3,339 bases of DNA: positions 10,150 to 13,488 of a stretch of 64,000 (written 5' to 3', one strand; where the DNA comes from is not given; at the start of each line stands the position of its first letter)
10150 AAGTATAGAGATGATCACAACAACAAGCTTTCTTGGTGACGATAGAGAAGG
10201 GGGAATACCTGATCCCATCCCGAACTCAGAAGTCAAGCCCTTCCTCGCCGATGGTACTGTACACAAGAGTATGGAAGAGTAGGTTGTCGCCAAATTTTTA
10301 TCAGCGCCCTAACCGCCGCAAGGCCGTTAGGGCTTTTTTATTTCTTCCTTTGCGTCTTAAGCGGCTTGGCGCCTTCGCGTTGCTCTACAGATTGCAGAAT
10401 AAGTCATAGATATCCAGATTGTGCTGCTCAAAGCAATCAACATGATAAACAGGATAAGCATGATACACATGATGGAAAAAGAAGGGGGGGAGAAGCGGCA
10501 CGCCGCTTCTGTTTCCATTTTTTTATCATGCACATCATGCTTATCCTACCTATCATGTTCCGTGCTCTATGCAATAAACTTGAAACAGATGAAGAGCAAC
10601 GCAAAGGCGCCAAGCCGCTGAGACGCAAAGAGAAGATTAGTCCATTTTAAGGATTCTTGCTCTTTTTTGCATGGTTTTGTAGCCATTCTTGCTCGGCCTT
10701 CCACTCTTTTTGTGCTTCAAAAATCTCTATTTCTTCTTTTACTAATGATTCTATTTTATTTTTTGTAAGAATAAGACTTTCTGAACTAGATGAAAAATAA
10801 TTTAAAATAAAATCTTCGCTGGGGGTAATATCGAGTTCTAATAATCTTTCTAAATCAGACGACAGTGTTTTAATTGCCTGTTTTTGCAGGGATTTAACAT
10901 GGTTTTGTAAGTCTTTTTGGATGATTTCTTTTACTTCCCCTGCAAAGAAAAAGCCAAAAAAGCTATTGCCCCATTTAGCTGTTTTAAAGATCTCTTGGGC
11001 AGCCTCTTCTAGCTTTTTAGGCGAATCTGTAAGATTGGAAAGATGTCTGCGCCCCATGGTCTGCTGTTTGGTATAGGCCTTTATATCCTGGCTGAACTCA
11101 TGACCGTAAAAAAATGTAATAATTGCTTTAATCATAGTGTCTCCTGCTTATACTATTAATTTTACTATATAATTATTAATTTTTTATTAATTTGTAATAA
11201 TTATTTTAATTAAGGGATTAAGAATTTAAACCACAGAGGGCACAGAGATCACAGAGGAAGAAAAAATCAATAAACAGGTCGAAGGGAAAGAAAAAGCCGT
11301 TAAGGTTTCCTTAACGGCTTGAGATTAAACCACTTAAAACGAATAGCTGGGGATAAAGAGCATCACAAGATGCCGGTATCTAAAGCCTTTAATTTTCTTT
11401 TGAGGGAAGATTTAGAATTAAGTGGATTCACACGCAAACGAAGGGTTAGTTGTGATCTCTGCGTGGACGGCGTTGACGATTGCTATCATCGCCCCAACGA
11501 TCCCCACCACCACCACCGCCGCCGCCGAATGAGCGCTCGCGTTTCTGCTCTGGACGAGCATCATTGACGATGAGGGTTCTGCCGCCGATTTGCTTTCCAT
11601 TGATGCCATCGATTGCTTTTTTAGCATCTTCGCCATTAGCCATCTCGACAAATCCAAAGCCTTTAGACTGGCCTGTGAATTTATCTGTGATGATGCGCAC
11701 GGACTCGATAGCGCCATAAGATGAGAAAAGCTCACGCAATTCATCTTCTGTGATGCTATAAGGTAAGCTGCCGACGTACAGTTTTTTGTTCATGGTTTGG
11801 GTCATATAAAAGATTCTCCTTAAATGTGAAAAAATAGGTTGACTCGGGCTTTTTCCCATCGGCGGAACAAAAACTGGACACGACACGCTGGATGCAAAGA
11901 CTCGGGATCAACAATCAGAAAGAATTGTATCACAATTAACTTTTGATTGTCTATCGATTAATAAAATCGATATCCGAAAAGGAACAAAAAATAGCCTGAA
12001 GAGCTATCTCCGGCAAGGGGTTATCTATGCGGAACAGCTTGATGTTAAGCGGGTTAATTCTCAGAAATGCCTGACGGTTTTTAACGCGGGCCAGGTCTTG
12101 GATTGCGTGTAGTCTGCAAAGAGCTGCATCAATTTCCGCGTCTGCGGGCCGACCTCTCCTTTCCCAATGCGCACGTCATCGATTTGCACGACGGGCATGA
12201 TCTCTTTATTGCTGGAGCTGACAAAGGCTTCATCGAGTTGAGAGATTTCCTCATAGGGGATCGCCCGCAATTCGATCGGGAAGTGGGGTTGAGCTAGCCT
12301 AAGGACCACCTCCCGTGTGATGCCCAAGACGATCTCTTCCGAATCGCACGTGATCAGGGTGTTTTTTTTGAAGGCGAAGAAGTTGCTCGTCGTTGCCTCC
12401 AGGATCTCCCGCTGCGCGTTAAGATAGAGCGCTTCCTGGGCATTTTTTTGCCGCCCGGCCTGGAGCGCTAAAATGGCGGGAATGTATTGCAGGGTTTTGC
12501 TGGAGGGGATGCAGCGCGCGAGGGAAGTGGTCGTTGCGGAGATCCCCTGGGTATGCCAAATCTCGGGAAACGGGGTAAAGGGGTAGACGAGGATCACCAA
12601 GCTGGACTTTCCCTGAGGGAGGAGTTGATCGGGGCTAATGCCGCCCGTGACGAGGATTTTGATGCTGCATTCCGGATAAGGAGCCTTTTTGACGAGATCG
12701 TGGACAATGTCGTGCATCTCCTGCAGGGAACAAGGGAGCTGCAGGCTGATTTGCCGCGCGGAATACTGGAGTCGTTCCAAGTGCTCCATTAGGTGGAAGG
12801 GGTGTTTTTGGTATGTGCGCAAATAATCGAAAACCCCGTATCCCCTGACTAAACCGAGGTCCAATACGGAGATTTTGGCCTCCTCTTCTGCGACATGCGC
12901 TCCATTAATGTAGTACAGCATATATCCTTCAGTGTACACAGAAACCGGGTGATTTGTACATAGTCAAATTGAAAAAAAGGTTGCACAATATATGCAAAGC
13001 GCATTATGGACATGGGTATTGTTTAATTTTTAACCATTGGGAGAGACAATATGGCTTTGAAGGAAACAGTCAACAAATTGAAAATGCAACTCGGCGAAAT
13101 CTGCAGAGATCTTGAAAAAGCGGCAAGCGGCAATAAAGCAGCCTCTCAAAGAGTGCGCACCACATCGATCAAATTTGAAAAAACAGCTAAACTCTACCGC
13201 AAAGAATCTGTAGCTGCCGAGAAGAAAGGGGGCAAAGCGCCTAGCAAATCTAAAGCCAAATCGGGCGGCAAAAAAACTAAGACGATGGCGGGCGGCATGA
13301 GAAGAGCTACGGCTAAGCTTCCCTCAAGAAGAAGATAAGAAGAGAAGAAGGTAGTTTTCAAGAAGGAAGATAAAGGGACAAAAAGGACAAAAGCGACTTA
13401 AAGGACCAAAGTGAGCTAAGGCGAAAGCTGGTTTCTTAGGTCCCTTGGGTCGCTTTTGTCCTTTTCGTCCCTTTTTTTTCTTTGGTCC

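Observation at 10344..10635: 292-bp nested palindromic element behind the rRNA terminator; its second copy carries the core in the opposite orientation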

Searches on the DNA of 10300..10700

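Call 34: search_rna_families(source=window, start=10300, end=10700, threshold=evalue, max_evalue=10)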
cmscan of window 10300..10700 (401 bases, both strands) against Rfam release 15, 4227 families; matches with E-value up to 10: 11.
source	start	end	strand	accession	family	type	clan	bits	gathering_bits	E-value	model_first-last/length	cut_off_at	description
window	10443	10555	-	RF03792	MIR6462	Gene; miRNA;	-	25.2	96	0.027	1-119/119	no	MIR6462 microRNA precursor family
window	10460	10538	+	RF03952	mir-3718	Gene; miRNA;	-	24.2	78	0.0047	1-92/92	no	mir-3718 microRNA precursor family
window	10460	10538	-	RF03952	mir-3718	Gene; miRNA;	-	22.3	78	0.018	1-92/92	no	mir-3718 microRNA precursor family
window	10441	10557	+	RF03792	MIR6462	Gene; miRNA;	-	22.2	96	0.13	1-119/119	no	MIR6462 microRNA precursor family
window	10300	10341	+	RF02399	NsiR1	Gene; sRNA;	-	22.1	39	0.037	19-60/60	5'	Nitrogen stress-induced RNA 1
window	10457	10541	-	RF00574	SNORD69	Gene; snRNA; snoRNA; CD-box;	-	21.3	37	0.21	1-77/77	no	Small nucleolar RNA SNORD69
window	10472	10519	-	RF03340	mir-6511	Gene; miRNA;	-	17.7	87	2.4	1-67/67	no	mir-6511 microRNA precursor family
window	10476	10514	-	RF00802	mir-207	Gene; miRNA;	-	15.7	88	3.6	1-78/78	no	mir-207 microRNA precursor family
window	10503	10532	-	RF01175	snoU83D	Gene; snRNA; snoRNA; CD-box;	-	14.2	55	6.8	1-81/81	no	Small nucleolar RNA U83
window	10495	10539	+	RF01934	bxd_6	Gene; lncRNA;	-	12.8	50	7.1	1-93/93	no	Bithoraxoid conserved region 6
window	10572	10648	-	RF02132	HOXB13-AS1_1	Gene; lncRNA;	-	12.3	60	2.7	67-136/136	no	HOXB13 antisense RNA 1 conserved region 1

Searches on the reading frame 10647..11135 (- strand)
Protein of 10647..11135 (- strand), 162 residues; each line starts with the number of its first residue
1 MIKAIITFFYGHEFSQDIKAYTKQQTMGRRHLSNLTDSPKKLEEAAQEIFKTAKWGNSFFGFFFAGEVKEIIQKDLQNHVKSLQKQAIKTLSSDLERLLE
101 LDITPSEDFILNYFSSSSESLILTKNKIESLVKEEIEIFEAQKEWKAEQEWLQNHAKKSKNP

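Call 54: find_encoding_contigs(protein=window:10647-11135:-, flank=1500, max_places=10)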
Protein window:10647-11135:- (162 aa): 1 contig read that carries it; 1 place shown.
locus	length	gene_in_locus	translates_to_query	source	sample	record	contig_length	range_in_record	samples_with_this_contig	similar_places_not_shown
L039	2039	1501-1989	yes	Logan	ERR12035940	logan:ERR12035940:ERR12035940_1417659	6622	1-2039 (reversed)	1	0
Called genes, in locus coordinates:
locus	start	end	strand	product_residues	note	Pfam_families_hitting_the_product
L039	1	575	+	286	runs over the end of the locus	PF01063:Aminotran_4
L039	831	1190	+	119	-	PF13893:RRM_5 (weak), PF00076:RRM_1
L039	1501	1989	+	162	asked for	-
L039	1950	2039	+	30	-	?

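Call 64: search_protein_families(library=pfam, proteins=[window:10647-11135:-], max_evalue=0.01)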
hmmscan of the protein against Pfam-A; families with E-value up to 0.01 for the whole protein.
window:10647-11135:- (162 aa): 0 families

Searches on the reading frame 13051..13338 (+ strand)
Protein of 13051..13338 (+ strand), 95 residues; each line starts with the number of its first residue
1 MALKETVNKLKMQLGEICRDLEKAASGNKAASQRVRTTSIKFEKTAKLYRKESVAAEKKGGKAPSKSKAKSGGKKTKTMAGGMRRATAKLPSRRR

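Call 64: search_protein_families(library=pfam, proteins=[window:13051-13338:+], max_evalue=0.01)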
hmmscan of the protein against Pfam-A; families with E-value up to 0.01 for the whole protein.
window:13051-13338:+ (95 aa): 1 family
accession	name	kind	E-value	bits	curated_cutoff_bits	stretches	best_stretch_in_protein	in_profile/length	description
PF07432.18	Hc1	-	1e-18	67.4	23.5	1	4-59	1-57/57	Histone H1-like protein Hc1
